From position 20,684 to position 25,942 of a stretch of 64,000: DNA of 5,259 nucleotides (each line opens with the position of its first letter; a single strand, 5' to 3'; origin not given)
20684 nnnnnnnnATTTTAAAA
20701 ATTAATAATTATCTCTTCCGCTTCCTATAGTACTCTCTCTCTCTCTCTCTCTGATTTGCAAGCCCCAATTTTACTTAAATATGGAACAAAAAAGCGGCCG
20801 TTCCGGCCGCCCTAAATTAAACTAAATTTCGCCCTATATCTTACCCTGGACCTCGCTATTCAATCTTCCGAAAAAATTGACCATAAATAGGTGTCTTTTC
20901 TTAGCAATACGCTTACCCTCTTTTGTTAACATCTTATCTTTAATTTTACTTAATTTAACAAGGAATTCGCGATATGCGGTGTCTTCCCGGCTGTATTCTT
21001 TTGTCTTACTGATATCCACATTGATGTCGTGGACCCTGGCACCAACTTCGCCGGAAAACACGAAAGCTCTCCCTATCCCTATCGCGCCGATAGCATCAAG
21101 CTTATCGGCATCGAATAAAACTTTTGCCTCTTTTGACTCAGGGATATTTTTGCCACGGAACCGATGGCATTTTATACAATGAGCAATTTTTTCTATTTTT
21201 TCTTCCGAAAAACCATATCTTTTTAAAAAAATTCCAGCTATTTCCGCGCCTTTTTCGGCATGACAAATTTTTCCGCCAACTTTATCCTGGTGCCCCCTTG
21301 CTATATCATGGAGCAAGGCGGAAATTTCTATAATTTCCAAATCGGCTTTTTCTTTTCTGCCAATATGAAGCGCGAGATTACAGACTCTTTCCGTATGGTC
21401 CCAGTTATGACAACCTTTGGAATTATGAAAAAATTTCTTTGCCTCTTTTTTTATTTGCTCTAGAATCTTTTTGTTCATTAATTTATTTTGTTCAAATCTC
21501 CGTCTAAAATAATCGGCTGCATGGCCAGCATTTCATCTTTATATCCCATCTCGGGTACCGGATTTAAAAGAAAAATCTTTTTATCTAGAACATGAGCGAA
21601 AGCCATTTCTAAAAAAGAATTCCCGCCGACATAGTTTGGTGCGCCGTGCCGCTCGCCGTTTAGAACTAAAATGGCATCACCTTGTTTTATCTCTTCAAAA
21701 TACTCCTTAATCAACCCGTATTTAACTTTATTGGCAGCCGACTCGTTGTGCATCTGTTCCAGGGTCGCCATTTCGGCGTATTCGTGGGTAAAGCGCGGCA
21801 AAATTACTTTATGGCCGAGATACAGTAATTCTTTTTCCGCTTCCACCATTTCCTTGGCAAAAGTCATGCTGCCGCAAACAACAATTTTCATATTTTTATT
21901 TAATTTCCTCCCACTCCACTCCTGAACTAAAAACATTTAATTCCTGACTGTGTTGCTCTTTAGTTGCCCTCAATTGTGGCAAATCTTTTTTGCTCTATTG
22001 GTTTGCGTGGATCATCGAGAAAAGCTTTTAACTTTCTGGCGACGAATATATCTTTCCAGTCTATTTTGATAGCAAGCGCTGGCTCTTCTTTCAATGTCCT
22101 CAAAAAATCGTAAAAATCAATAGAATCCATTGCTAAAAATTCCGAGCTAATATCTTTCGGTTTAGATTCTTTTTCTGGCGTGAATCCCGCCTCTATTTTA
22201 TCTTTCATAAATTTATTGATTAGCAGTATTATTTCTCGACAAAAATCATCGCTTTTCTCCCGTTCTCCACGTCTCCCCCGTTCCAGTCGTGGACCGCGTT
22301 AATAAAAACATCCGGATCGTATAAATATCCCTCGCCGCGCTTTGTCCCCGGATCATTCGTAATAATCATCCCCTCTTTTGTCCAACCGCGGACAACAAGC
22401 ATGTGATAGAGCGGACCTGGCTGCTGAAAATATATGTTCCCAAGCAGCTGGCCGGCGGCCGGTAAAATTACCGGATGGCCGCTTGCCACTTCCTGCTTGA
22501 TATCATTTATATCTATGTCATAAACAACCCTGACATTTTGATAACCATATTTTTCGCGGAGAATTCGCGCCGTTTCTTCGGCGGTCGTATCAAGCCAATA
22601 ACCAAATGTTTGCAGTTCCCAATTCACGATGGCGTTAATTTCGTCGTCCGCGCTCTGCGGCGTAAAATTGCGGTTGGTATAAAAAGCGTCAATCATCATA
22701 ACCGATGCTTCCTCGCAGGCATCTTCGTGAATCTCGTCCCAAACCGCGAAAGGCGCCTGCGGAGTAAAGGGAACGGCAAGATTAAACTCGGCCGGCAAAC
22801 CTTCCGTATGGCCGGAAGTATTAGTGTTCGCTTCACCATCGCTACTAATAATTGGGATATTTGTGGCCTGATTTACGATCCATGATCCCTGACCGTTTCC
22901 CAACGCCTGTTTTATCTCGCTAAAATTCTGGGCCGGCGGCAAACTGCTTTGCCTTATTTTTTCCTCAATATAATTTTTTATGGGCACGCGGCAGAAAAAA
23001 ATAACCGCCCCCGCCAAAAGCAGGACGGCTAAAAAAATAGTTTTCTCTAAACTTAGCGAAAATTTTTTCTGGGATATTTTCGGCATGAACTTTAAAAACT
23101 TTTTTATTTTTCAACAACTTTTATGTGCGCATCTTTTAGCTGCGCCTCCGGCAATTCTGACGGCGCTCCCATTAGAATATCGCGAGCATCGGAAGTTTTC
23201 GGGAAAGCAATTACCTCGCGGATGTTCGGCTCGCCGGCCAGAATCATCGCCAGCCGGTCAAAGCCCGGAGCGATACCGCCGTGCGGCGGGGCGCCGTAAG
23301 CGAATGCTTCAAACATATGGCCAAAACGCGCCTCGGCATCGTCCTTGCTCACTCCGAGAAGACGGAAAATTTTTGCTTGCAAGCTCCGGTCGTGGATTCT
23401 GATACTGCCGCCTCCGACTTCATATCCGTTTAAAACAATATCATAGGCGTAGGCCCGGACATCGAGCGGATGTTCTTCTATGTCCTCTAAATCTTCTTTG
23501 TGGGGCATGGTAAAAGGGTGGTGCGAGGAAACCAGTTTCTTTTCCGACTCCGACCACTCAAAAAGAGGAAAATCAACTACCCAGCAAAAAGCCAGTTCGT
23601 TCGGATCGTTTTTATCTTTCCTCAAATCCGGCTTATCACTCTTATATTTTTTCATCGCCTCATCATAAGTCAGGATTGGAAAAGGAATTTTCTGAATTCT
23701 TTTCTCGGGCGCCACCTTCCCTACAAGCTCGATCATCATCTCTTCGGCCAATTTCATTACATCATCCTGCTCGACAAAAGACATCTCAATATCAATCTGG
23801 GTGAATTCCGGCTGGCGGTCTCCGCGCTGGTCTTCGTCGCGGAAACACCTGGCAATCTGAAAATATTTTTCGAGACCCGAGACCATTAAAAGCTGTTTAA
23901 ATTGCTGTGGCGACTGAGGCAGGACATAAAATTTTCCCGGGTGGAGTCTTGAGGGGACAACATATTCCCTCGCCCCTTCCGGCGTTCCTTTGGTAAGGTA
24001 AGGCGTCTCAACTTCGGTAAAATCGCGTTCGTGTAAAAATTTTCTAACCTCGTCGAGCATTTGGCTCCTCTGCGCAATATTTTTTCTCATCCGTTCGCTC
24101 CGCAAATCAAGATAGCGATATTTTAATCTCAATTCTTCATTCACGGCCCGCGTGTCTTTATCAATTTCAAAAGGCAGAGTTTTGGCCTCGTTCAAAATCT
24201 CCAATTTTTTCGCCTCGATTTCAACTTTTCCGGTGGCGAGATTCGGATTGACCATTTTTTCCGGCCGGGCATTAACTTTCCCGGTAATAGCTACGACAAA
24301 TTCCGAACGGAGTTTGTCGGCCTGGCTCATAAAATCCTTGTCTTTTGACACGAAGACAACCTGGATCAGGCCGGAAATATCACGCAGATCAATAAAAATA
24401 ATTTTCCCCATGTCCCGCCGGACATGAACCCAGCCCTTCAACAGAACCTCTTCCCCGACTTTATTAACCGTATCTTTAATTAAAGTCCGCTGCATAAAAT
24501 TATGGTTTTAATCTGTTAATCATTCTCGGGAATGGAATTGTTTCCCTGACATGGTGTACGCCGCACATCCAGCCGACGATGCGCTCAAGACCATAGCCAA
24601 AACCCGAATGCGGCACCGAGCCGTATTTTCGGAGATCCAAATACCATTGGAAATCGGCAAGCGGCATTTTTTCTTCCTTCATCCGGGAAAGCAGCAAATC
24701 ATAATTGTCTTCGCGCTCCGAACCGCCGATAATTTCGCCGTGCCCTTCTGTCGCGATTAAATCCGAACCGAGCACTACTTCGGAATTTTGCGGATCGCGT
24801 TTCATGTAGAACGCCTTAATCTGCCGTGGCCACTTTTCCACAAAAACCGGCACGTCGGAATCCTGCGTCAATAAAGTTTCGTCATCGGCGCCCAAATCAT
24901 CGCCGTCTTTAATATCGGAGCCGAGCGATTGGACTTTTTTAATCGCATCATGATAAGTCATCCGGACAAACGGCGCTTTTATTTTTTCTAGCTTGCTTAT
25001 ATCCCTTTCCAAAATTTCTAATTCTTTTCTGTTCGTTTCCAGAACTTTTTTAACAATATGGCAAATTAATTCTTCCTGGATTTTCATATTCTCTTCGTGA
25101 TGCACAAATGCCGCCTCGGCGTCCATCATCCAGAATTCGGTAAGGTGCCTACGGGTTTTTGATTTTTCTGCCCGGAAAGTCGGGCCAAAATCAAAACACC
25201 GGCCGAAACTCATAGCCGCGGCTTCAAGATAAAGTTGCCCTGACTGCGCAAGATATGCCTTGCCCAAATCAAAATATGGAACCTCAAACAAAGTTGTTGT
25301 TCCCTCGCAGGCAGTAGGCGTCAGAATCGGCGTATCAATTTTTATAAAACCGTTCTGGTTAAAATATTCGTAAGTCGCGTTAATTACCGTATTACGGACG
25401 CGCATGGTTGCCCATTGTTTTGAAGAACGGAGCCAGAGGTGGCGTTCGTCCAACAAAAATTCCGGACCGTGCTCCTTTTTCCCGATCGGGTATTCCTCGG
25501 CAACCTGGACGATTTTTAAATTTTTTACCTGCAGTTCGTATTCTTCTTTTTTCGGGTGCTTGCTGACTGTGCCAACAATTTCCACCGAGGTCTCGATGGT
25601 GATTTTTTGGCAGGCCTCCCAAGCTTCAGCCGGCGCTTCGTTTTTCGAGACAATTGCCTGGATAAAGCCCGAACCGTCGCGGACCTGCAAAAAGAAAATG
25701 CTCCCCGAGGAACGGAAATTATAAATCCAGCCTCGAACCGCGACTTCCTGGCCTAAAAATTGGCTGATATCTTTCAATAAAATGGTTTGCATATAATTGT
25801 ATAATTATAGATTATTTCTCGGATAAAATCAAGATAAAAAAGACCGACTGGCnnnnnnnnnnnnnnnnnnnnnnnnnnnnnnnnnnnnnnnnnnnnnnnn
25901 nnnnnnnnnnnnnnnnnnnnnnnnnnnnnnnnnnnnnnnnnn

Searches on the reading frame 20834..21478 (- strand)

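Call 12: search_protein_families(library=pfam, proteins=[window:20834-21478:-], max_evalue=0.01)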
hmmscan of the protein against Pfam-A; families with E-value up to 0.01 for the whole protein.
window:20834-21478:- (214 aa): 1 family
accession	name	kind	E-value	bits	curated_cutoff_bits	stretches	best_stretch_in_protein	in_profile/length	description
PF01966.28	HD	-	1.2e-15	58.2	22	1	26-129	2-115/116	HD domain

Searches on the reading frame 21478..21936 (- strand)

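Call 12: search_protein_families(library=pfam, proteins=[window:21478-21936:-], max_evalue=0.01)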
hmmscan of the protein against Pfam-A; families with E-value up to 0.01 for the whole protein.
window:21478-21936:- (152 aa): 0 families

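Call 55: search_protein_families(library=pfam, proteins=[window:21478-21936:-], max_evalue=0.1)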
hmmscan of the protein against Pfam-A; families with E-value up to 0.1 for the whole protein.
window:21478-21936:- (152 aa): 1 family
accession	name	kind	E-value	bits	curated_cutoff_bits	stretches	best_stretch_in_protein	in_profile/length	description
PF02955.21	GSH-S_ATP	-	0.067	13.1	23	0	57-97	55-96/175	Prokaryotic glutathione synthetase, ATP-grasp domain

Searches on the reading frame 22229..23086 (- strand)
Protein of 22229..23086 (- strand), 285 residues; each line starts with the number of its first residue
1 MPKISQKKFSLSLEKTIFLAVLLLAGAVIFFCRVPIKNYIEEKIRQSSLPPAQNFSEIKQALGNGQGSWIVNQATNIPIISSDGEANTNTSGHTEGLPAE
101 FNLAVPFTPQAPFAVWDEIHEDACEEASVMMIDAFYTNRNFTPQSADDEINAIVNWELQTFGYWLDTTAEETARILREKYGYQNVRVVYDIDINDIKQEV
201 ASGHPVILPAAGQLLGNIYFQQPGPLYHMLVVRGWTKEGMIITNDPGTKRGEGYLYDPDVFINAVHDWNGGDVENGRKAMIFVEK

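Call 100: search_protein_families(library=pfam, proteins=[window:22229-23086:-], max_evalue=0.001)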
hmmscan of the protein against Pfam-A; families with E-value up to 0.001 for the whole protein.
window:22229-23086:- (285 aa): 1 family
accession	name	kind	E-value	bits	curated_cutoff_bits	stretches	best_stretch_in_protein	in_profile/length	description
PF13529.12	Peptidase_C39_2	-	2e-11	45.1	24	1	104-246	2-142/143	Peptidase_C39 like family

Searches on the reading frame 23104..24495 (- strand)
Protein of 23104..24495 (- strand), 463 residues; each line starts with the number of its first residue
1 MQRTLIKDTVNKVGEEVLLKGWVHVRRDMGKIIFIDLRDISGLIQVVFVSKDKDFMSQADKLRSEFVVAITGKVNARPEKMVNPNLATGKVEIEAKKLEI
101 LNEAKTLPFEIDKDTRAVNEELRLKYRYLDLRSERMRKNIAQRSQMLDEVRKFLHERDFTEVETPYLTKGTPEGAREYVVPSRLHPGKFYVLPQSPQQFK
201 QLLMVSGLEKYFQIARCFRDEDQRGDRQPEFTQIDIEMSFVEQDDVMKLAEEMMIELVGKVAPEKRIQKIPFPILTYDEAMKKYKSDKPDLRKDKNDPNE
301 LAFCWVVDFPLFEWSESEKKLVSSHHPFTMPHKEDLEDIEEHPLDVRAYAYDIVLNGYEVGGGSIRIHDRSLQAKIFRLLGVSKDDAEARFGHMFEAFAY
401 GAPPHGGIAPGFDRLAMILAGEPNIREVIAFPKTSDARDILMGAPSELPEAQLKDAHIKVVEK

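Call 100: search_protein_families(library=pfam, proteins=[window:23104-24495:-], max_evalue=0.001)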
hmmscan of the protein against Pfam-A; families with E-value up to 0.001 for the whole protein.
window:23104-24495:- (463 aa): 3 families
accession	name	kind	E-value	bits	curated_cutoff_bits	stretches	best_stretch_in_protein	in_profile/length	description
PF00152.25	tRNA-synt_2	-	5.7e-121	403.7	25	1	119-434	1-307/308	tRNA synthetases class II (D, K and N)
PF01336.31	tRNA_anti-codon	-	7.5e-18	64.7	27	1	17-101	1-75/75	OB-fold nucleic acid binding domain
PF01409.25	tRNA-synt_2d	-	1.6e-05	24.9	19.8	0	195-261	88-157/246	tRNA synthetases class II core domain (F)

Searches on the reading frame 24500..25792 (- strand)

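Call 100: search_protein_families(library=pfam, proteins=[window:24500-25792:-], max_evalue=0.001)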
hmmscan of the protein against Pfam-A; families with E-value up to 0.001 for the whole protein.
window:24500-25792:- (430 aa): 3 families
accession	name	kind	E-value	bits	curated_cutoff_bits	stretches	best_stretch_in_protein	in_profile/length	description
PF00152.25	tRNA-synt_2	-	9.6e-77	258.5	25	1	111-424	3-307/308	tRNA synthetases class II (D, K and N)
PF01336.31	tRNA_anti-codon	-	1.2e-15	57.6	27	1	17-95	1-75/75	OB-fold nucleic acid binding domain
PF13742.12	tRNA_anti_2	-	0.00018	22.1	27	1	11-92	16-94/95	OB-fold nucleic acid binding domain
